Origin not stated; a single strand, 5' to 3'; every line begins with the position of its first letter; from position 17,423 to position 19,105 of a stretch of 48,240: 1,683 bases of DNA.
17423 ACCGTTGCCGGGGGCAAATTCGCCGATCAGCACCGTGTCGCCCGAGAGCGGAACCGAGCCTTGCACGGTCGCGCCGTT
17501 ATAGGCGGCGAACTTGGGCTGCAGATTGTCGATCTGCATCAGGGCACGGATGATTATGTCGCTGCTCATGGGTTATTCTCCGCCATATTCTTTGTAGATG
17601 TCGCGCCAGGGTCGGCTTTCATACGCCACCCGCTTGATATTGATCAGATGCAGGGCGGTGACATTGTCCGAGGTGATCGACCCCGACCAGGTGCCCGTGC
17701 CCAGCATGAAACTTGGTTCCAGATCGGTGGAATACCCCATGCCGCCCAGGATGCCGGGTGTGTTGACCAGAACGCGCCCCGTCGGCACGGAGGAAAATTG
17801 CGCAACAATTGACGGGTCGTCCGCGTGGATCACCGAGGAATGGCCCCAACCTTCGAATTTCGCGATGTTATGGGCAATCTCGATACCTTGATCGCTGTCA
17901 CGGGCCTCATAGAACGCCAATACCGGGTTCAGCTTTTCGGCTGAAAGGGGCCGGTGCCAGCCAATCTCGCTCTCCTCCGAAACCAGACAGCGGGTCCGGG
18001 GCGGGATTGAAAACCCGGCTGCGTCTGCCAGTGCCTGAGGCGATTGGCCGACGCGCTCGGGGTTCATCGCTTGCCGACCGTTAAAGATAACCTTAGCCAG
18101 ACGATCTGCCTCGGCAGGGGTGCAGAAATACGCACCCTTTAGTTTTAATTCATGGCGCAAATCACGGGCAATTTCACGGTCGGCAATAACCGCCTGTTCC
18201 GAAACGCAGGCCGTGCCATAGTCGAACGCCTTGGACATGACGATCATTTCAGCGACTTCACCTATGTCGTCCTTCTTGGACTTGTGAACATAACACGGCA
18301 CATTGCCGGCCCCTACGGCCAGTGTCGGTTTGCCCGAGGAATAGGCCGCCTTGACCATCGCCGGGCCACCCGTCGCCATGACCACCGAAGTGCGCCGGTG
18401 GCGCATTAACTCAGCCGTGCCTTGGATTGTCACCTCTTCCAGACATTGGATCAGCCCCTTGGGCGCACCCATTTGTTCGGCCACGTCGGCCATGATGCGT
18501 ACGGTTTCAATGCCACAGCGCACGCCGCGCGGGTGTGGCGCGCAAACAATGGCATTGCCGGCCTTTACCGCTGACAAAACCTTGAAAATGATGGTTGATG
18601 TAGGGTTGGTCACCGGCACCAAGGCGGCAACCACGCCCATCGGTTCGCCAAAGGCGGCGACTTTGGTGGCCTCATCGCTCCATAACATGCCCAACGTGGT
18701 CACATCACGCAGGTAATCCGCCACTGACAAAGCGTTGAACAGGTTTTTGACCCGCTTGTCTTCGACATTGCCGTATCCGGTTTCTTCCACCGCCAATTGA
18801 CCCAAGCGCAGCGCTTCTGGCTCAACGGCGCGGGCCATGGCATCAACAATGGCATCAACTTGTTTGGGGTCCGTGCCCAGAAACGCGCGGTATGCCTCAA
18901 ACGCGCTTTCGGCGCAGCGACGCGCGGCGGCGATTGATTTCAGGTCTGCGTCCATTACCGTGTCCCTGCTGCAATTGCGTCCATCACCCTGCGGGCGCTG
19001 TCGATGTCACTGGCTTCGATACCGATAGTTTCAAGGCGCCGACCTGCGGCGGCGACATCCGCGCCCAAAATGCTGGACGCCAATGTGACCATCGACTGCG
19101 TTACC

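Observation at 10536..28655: The microcompartment sits inside a gamma-glutamyl / N-alkylglutamate-type amine catabolic gene set (hypothesis: an amine-to-aldehyde metabolosome)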

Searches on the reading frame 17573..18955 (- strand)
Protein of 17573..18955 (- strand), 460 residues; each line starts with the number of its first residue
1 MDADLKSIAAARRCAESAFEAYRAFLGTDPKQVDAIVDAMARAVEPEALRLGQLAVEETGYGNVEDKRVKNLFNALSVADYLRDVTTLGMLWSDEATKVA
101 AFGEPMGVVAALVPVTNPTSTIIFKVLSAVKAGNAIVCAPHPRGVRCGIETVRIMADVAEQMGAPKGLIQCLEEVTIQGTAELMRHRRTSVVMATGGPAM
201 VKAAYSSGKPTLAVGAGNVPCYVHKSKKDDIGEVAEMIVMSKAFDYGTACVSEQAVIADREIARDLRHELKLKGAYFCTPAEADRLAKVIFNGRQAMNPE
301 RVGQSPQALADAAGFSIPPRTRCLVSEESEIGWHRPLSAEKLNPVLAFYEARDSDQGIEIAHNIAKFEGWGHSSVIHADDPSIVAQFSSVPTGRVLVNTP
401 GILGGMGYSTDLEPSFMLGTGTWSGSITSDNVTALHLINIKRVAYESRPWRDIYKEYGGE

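Call 4: search_protein_families(library=pfam, proteins=[window:17573-18955:-])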
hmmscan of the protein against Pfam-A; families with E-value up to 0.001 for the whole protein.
window:17573-18955:- (460 aa): 1 family
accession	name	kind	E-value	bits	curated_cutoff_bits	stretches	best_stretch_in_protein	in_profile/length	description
PF00171.27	Aldedh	-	8.3e-24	84.4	23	1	7-271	30-290/461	Aldehyde dehydrogenase family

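Call 13: search_protein_families(library=ncbifam, proteins=[window:17573-18955:-], max_evalue=0.00001)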
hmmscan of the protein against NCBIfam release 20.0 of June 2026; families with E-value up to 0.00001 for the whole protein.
window:17573-18955:- (460 aa): 31 families (the best 25 are shown)
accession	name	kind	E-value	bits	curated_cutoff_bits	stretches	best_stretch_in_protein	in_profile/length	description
TIGR02518.1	EutH_ACDH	equivalog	5.9e-152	506.9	620.1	1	2-456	1-454/488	acetaldehyde dehydrogenase (acetylating)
NF010378.0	PRK13805.1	equivalog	3.5e-141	471.8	951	1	12-445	17-451/872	bifunctional acetaldehyde-CoA/alcohol dehydrogenase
NF047625.1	AcylSulfactDhSauS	equivalog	4.5e-92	309.2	600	1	15-446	10-443/464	acylating sulfoacetaldehyde dehydrogenase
NF011927.0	PRK15398.1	subfamily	2.8e-69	234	403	1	16-430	43-448/465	aldehyde dehydrogenase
NF040648.1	lactal_redase_Meth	equivalog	1.7e-12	47.1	650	1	101-268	125-292/463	lactaldehyde dehydrogenase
NF010000.0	PRK13473.1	subfamily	4.3e-12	45.4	615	1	3-270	36-300/475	aminobutyraldehyde dehydrogenase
NF040792.1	glyc_ald_dh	equivalog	2.8e-11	43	760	1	8-263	40-292/488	D-glyceraldehyde dehydrogenase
NF052305.1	DioxValDhHalo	equivalog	3.6e-10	39.3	750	1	11-267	45-301/483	2,5-dioxovalerate dehydrogenase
NF050084.1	pip_6_carb_DH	equivalog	5.1e-10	38.9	730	1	10-271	23-284/475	L-piperidine-6-carboxylate dehydrogenase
TIGR01804.1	BADH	equivalog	7.2e-10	37.9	668.6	1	15-270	44-296/467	betaine-aldehyde dehydrogenase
NF001221.0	PRK00197.1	equivalog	2e-09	36.7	289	1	66-270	75-278/418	glutamate-5-semialdehyde dehydrogenase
TIGR00407.1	proA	equivalog_domain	8.9e-09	34.7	317.45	1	78-271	78-266/398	glutamate-5-semialdehyde dehydrogenase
TIGR03250.1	PhnAcAld_DH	equivalog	1.2e-08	34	635.65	1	80-267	110-297/472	phosphonoacetaldehyde dehydrogenase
NF007352.0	PRK09847.1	equivalog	5.8e-08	31.7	850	1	95-276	146-328/495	aldehyde dehydrogenase PuuC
NF045736.1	PaDhStyDRhodo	equivalog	6.4e-08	31.6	800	1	95-265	133-301/479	phenylacetaldehyde dehydrogenase StyD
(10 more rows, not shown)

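Call 56: search_solved_structures(query=window:17573-18955:-, max_evalue=1e-30)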
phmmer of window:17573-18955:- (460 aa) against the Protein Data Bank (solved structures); distinct sequences matched with E-value up to 1e-30: 15.
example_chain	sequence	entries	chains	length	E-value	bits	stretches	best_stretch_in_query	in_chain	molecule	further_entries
5j78_A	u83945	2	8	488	1.5e-128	432.6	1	2-448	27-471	Acetaldehyde dehydrogenase (Acetylating)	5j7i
3k9d_A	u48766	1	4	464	1.3e-118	399.9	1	2-450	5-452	ALDEHYDE DEHYDROGENASE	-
13he_A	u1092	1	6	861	6.6e-91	308.5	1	20-445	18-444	Aldehyde-alcohol dehydrogenase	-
8uhw_A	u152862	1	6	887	7.1e-91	308.4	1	19-445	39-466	Aldehyde-alcohol dehydrogenase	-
6ahc_A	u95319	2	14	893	5.3e-87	295.7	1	8-447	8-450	Aldehyde-alcohol dehydrogenase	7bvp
6tqh_A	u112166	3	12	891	5.7e-87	295.6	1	8-447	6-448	Aldehyde-alcohol dehydrogenase | Bifunctional aldehyde-alcohol dehydrogenase AdhE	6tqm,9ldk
7dag_A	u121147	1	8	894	1.3e-81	277.9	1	24-447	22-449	Aldehyde-alcohol dehydrogenase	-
3my7_A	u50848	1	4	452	2.9e-81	276.8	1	21-445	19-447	Alcohol dehydrogenase/acetaldehyde dehydrogenase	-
8cei_A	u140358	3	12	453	3.3e-68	233.7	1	16-449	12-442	Succinate-semialdehyde dehydrogenase (acetylating)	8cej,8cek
4c3s_A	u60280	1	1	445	8.3e-47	163.2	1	15-427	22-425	ALDEHYDE DEHYDROGENASE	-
5jfl_A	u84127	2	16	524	1.4e-46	162.5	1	49-417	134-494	Aldehyde dehydrogenase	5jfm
5dbv_A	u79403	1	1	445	1.6e-45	159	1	15-427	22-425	Aldehyde Dehydrogenase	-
5dru_A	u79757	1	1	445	1.7e-45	158.9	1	15-427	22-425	Aldehyde Dehydrogenase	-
5jfn_A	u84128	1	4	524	4.4e-45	157.5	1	49-417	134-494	Aldehyde dehydrogenase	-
6gvs_A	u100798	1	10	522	5.3e-44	154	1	49-410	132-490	Aldehyde dehydrogenase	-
